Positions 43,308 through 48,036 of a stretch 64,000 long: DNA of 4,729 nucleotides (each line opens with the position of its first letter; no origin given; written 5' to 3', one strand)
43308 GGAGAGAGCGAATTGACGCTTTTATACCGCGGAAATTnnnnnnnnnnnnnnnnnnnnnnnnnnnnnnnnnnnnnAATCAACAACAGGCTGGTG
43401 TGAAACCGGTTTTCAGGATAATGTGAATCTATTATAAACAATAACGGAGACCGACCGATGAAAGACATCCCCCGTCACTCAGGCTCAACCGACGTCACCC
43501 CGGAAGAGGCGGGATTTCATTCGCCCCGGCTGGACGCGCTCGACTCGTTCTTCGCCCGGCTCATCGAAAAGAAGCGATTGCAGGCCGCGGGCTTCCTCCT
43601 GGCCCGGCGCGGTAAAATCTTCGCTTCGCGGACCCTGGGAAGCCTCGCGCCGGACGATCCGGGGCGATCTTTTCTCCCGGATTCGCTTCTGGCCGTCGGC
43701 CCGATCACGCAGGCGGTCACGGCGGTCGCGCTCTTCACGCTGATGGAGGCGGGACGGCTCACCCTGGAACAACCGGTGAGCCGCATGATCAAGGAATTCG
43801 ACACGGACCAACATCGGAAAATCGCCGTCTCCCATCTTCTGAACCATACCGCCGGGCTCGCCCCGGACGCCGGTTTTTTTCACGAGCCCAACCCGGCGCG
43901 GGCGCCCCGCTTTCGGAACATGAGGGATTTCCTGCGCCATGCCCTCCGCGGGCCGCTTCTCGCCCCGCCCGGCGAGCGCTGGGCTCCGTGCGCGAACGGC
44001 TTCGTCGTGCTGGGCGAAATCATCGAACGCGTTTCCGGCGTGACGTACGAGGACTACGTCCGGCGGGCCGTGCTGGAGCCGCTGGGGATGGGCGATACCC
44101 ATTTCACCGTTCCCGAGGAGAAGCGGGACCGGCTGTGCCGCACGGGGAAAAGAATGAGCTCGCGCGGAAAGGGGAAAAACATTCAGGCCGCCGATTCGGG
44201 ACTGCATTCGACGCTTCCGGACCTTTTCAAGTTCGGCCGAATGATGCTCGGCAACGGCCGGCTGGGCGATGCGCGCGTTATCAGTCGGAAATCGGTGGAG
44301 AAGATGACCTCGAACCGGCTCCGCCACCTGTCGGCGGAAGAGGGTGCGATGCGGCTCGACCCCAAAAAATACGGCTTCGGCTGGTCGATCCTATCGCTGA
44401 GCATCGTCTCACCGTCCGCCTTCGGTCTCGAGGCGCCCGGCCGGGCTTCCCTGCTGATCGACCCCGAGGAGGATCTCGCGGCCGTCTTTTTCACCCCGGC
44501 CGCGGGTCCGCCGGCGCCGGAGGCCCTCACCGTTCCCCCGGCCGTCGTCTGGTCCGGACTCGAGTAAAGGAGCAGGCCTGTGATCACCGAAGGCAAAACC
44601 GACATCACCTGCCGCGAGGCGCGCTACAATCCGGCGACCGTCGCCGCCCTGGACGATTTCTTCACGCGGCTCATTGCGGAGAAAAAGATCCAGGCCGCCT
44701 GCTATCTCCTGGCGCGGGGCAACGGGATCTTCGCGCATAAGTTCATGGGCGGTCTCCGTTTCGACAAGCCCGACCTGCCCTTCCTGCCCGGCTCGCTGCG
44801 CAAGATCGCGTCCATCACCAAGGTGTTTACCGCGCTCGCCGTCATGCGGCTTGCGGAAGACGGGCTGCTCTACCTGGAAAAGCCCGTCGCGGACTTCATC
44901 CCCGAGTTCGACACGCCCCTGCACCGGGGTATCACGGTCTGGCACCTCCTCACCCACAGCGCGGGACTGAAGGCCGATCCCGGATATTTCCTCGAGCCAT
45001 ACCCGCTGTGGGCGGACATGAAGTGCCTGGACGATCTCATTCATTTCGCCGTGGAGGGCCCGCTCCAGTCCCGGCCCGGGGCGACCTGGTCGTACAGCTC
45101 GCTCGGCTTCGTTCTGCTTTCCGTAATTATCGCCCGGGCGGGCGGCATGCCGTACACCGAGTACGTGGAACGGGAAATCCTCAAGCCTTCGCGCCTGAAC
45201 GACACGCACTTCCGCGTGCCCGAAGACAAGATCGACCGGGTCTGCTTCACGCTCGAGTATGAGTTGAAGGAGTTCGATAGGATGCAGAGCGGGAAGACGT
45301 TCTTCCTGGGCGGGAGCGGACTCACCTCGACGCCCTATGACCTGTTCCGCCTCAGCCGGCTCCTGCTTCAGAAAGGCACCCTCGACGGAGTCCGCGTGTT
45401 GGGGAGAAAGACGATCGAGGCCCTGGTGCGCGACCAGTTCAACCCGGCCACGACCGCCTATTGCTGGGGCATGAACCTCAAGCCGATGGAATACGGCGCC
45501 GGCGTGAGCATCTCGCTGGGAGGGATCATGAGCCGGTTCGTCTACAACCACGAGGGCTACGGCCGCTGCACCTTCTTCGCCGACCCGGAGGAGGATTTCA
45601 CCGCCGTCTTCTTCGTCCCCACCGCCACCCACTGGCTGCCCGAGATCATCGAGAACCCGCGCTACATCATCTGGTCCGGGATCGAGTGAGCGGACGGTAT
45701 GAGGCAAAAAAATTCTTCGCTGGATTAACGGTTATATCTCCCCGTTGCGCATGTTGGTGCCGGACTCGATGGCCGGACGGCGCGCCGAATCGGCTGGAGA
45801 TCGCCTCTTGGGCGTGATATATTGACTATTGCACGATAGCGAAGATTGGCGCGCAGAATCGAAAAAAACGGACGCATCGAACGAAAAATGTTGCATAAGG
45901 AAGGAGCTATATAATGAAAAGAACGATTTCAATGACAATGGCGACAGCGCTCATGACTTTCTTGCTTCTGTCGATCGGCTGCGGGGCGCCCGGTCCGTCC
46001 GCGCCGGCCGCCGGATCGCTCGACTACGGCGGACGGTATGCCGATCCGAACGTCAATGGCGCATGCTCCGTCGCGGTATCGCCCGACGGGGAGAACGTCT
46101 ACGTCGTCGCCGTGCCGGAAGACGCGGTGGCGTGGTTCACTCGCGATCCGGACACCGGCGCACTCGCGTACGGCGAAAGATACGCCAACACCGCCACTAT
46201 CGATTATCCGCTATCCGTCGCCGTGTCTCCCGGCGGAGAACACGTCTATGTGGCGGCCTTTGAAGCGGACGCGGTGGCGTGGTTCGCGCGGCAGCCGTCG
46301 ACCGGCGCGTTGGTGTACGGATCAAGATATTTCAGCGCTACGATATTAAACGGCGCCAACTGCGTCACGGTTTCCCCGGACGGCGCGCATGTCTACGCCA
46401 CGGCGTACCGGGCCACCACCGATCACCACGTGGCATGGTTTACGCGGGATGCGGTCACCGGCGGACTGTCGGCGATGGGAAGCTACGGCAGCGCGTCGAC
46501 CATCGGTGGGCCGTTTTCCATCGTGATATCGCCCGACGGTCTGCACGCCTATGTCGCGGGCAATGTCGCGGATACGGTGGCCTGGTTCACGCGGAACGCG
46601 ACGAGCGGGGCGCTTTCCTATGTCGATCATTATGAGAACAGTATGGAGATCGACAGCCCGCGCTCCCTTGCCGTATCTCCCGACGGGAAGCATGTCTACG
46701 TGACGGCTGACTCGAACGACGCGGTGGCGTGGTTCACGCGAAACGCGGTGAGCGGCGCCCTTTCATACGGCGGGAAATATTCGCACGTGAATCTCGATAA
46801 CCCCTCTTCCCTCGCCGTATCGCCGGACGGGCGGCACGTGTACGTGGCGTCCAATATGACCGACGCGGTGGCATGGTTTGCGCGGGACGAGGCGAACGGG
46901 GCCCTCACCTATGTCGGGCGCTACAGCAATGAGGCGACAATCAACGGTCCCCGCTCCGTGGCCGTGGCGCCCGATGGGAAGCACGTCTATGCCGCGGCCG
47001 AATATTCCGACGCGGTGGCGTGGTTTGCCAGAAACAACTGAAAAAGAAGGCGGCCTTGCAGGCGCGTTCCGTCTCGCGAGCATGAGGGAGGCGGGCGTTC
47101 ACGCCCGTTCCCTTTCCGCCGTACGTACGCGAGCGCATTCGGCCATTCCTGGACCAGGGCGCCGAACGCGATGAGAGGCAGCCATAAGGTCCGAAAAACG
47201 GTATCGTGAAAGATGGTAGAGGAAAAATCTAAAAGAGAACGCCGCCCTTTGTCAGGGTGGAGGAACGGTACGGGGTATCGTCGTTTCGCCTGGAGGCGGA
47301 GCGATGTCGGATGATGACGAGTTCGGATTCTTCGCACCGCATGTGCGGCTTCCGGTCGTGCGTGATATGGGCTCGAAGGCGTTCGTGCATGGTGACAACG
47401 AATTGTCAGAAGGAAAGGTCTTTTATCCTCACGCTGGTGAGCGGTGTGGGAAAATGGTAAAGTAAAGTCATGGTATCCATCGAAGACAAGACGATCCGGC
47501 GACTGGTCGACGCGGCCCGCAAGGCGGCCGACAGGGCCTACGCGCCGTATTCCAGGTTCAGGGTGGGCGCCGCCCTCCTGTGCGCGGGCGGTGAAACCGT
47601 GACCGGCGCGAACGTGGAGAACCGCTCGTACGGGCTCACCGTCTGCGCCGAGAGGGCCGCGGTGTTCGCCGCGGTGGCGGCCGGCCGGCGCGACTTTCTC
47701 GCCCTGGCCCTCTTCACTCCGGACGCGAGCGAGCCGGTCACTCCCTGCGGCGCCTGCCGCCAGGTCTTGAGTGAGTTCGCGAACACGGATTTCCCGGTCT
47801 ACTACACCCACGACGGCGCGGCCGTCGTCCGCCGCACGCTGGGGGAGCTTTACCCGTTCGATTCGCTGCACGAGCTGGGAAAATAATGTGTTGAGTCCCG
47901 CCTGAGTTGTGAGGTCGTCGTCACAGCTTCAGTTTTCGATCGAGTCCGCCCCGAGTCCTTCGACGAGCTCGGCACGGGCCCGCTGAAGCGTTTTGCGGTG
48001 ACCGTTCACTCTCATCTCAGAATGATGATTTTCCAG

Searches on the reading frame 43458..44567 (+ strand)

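Call 74: search_protein_families(library=pfam, proteins=[window:43458-44567:+], max_evalue=0.00001)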
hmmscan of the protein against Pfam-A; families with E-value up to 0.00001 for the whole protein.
window:43458-44567:+ (369 aa): 1 family
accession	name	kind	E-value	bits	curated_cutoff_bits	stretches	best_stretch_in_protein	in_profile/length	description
PF00144.29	Beta-lactamase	-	5.2e-47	161.1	27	1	28-354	1-316/329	Beta-lactamase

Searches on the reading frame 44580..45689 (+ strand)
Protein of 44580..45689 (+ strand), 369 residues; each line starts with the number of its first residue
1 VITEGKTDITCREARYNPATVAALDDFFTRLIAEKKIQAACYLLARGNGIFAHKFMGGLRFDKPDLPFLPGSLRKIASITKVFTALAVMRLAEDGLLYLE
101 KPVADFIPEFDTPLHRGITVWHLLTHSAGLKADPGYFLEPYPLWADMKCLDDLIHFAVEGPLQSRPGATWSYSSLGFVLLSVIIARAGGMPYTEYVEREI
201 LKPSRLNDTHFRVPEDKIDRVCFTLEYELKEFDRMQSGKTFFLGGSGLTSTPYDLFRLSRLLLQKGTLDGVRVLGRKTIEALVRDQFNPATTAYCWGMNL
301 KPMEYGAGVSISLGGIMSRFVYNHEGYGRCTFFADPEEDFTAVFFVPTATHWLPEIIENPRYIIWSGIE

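Call 74: search_protein_families(library=pfam, proteins=[window:44580-45689:+], max_evalue=0.00001)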
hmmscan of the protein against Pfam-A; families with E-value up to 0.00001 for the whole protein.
window:44580-45689:+ (369 aa): 1 family
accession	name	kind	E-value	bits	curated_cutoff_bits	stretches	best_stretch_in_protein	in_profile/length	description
PF00144.29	Beta-lactamase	-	6.9e-48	163.9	27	1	24-346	1-308/329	Beta-lactamase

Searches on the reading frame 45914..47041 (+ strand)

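Call 44: search_protein_families(library=pfam, proteins=[window:45914-47041:+], max_evalue=0.00001)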
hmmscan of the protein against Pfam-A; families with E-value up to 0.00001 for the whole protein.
window:45914-47041:+ (375 aa): 5 families
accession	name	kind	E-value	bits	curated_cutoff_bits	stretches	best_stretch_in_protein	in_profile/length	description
PF10282.15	Lactonase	-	3.2e-43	148.7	21.7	4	296-374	245-321/344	Lactonase, 7-bladed beta-propeller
PF15702.11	HPS6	-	9.2e-11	41.6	27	0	294-327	29-63/378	Hermansky-Pudlak syndrome 6 protein N-terminal domain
PF08450.18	SGL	-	1.1e-08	35.5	26.3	0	48-127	134-213/246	SMP-30/Gluconolactonase/LRE-like region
PF25021.1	TEN_NHL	-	5.5e-07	29.3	27.1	0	302-359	290-344/357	Teneurin NHL domain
PF00400.38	WD40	-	3.1e-06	27.9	27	0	298-314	15-32/39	WD domain, G-beta repeat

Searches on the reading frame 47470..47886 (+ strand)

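Call 74: search_protein_families(library=pfam, proteins=[window:47470-47886:+], max_evalue=0.00001)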
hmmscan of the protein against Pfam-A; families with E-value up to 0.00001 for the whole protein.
window:47470-47886:+ (138 aa): 2 families
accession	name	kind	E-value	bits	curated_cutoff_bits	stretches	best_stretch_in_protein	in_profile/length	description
PF00383.29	dCMP_cyt_deam_1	-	1.4e-18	67.1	25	1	9-107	4-97/102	Cytidine and deoxycytidylate deaminase zinc-binding region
PF08211.18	dCMP_cyt_deam_2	-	6.4e-09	36.5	25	1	9-73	41-105/130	Cytidine and deoxycytidylate deaminase zinc-binding region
